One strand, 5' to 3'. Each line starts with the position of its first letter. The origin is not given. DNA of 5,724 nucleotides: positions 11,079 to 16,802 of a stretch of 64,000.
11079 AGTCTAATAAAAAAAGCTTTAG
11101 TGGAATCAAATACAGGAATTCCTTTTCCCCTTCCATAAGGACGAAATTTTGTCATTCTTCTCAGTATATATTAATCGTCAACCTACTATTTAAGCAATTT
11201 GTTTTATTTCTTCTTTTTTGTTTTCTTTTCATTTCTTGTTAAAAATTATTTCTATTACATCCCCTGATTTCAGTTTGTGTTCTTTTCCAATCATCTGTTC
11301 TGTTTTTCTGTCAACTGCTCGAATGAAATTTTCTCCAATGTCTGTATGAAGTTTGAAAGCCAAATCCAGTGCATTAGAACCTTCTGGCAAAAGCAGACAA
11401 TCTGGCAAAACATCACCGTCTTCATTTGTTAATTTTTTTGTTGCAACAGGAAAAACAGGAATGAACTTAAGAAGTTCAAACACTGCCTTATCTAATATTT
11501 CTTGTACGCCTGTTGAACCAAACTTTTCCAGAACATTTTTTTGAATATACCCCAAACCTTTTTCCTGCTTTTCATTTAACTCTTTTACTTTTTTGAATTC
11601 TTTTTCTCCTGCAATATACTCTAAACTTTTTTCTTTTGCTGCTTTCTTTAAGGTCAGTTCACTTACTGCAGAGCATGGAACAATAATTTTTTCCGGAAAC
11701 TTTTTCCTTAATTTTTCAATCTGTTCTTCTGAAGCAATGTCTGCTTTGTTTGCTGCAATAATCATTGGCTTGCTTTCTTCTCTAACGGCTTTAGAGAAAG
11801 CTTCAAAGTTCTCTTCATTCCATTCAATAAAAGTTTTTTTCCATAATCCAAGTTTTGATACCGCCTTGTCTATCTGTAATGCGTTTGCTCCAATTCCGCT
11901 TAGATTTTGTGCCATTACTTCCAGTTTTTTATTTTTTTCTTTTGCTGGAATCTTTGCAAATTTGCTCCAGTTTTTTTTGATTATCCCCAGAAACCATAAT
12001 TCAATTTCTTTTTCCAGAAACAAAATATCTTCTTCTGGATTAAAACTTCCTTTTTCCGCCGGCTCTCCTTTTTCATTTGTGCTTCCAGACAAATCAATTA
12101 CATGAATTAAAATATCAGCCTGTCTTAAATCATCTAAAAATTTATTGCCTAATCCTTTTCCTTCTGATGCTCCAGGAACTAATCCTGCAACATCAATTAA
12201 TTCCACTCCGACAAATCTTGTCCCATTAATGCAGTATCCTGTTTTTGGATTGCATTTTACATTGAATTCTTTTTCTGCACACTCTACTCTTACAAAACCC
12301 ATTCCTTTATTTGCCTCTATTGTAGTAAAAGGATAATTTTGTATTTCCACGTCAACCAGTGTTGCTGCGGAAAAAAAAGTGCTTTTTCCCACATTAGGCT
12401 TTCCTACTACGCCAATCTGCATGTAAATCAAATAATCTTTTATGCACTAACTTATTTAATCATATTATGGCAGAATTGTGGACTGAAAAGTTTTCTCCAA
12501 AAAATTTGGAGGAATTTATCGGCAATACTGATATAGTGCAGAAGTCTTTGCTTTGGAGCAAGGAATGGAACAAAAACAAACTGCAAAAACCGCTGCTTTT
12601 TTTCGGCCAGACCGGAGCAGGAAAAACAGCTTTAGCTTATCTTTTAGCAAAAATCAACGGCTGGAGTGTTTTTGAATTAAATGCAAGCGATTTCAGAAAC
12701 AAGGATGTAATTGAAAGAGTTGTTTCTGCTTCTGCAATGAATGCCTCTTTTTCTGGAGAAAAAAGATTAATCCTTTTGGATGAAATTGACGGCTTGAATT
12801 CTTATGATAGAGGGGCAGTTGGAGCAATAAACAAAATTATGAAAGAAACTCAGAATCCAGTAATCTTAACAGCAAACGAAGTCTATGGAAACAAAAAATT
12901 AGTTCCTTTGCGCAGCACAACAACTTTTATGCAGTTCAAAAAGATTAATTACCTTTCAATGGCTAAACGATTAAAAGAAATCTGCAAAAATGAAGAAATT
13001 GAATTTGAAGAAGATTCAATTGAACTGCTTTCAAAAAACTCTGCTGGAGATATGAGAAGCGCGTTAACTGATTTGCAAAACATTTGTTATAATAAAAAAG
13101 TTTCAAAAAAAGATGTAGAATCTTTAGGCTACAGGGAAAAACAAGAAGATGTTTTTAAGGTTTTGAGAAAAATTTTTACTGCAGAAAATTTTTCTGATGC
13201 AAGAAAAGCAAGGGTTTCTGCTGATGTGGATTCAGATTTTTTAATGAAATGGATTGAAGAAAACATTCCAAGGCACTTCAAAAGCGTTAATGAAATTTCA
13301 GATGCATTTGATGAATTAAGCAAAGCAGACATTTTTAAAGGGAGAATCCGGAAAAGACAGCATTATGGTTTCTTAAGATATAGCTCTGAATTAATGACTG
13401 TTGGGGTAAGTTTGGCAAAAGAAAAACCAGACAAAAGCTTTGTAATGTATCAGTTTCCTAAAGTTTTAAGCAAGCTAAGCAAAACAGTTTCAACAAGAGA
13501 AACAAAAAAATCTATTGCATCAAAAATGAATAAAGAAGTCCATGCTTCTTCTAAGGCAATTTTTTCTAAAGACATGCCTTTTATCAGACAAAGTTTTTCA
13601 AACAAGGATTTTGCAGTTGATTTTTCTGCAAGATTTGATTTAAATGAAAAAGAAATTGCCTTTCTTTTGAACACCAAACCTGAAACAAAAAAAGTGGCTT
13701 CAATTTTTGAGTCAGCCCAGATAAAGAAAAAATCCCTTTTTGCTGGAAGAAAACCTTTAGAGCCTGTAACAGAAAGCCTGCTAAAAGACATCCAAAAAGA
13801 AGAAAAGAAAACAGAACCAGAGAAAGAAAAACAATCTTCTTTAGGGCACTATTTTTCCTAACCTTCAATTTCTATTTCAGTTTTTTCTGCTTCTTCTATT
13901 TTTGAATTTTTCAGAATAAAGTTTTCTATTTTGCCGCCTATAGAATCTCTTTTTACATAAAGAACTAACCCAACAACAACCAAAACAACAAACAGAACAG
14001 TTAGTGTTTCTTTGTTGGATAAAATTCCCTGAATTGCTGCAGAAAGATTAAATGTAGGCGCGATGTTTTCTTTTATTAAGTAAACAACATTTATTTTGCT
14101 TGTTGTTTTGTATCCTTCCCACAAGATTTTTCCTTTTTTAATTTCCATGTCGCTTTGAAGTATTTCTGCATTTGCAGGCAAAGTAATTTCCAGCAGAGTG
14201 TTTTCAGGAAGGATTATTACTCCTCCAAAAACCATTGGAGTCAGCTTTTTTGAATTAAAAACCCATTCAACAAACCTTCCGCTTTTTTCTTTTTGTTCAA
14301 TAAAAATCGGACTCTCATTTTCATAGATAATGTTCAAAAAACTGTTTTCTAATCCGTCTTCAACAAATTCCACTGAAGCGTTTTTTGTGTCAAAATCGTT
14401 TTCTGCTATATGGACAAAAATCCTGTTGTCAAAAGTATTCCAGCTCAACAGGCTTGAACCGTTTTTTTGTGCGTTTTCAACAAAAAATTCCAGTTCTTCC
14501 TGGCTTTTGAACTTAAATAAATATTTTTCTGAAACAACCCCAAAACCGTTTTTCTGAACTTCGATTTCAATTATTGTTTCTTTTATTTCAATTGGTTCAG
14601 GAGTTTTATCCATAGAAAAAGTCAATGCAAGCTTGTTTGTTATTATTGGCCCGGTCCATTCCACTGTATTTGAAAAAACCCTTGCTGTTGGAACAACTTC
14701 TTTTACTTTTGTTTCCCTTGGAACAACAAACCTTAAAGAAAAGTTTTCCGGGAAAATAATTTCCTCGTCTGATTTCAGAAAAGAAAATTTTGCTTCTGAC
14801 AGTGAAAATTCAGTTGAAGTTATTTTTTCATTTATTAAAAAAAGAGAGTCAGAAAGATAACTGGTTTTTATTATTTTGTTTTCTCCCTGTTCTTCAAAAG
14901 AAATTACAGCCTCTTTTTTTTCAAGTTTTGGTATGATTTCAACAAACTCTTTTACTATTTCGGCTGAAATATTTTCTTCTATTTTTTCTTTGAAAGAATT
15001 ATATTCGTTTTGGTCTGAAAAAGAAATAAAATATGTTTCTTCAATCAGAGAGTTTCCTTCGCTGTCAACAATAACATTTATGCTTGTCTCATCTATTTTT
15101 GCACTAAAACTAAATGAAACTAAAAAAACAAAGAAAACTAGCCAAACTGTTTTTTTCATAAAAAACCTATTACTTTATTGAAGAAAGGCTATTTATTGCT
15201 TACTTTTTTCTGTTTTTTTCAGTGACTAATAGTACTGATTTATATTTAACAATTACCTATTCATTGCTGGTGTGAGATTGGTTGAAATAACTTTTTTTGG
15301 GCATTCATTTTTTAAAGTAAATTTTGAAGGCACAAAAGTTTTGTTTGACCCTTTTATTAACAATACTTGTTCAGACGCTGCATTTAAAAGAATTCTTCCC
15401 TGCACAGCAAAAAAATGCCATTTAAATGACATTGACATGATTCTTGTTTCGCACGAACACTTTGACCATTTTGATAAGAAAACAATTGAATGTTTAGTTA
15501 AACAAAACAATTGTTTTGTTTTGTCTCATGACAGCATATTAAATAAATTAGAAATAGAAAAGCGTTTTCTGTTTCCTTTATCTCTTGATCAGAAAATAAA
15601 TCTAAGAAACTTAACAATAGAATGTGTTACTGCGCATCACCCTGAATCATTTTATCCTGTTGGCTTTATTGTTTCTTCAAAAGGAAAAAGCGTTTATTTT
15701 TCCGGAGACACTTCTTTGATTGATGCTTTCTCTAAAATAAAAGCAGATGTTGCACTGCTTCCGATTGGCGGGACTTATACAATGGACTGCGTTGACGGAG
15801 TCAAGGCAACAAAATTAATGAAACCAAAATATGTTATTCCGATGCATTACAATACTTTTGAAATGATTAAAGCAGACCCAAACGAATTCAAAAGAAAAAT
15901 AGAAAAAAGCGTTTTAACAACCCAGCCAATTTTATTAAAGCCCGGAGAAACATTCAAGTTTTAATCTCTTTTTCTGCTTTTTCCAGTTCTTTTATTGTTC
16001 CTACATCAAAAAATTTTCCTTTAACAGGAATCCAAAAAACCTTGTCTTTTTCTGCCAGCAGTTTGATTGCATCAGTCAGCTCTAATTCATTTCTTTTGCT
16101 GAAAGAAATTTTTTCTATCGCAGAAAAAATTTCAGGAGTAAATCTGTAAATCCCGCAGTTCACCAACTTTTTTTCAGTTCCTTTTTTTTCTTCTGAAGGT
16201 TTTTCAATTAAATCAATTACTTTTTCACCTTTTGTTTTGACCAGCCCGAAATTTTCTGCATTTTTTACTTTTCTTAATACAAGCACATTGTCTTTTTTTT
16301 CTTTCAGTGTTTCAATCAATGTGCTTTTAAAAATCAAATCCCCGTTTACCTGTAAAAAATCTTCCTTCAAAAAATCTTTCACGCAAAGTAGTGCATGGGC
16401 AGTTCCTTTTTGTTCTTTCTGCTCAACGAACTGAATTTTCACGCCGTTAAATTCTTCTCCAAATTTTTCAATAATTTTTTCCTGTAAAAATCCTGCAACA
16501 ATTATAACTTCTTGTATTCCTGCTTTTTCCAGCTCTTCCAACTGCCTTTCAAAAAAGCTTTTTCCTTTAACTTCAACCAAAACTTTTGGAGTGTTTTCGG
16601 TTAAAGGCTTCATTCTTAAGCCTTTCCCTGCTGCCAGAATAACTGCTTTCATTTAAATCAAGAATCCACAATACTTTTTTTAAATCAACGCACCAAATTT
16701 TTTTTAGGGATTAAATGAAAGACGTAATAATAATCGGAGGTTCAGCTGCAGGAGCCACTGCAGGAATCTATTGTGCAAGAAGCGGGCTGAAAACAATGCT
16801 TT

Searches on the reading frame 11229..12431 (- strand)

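Call 79: search_protein_families(library=pfam, proteins=[window:11229-12431:-], max_evalue=1e-8)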
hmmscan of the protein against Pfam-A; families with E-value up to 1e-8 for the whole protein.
window:11229-12431:- (400 aa): 4 families
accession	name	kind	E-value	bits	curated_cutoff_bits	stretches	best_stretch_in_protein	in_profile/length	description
PF08438.16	YGR210-like_G4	-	1.1e-33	116.3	24.7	1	226-330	1-107/108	Obg-like GTPase YGR210-like, G4 motif-containing domain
PF01926.29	MMR_HSR1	-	3.9e-18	66.1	21.9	1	5-119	1-86/113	50S ribosome-binding GTPase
PF02824.27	TGS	-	5.2e-11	42.8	22.2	1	338-396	7-59/60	TGS domain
PF02421.24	FeoB_N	-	1.8e-09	37.7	27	0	5-44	2-41/156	Ferrous iron transport protein B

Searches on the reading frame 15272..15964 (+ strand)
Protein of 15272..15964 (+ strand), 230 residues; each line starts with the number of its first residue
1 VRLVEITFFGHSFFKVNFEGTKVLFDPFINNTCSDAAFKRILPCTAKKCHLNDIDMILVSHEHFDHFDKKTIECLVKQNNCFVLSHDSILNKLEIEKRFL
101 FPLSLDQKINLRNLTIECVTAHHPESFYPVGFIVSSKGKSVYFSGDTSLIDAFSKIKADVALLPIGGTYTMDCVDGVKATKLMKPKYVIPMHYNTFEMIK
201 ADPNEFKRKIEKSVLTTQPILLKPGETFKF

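Call 79: search_protein_families(library=pfam, proteins=[window:15272-15964:+], max_evalue=1e-8)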
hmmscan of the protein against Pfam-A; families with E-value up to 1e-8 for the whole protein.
window:15272-15964:+ (230 aa): 2 families
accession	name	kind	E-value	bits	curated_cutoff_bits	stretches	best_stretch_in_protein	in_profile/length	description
PF13483.12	Lactamase_B_3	-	6.6e-23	81.9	24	1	5-192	1-160/160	Beta-lactamase superfamily domain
PF12706.13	Lactamase_B_2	-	2e-20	73.7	27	1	21-193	1-200/200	Beta-lactamase superfamily domain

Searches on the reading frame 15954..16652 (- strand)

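Call 79: search_protein_families(library=pfam, proteins=[window:15954-16652:-], max_evalue=1e-8)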
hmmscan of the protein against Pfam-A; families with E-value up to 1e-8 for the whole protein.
window:15954-16652:- (232 aa): 2 families
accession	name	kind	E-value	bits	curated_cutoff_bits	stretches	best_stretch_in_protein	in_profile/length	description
PF00483.29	NTP_transferase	-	2e-39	136.1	21.2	1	2-231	1-243/245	Nucleotidyl transferase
PF12804.13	NTP_transf_3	-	3.5e-14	53.7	27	1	3-129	1-124/160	MobA-like NTP transferase domain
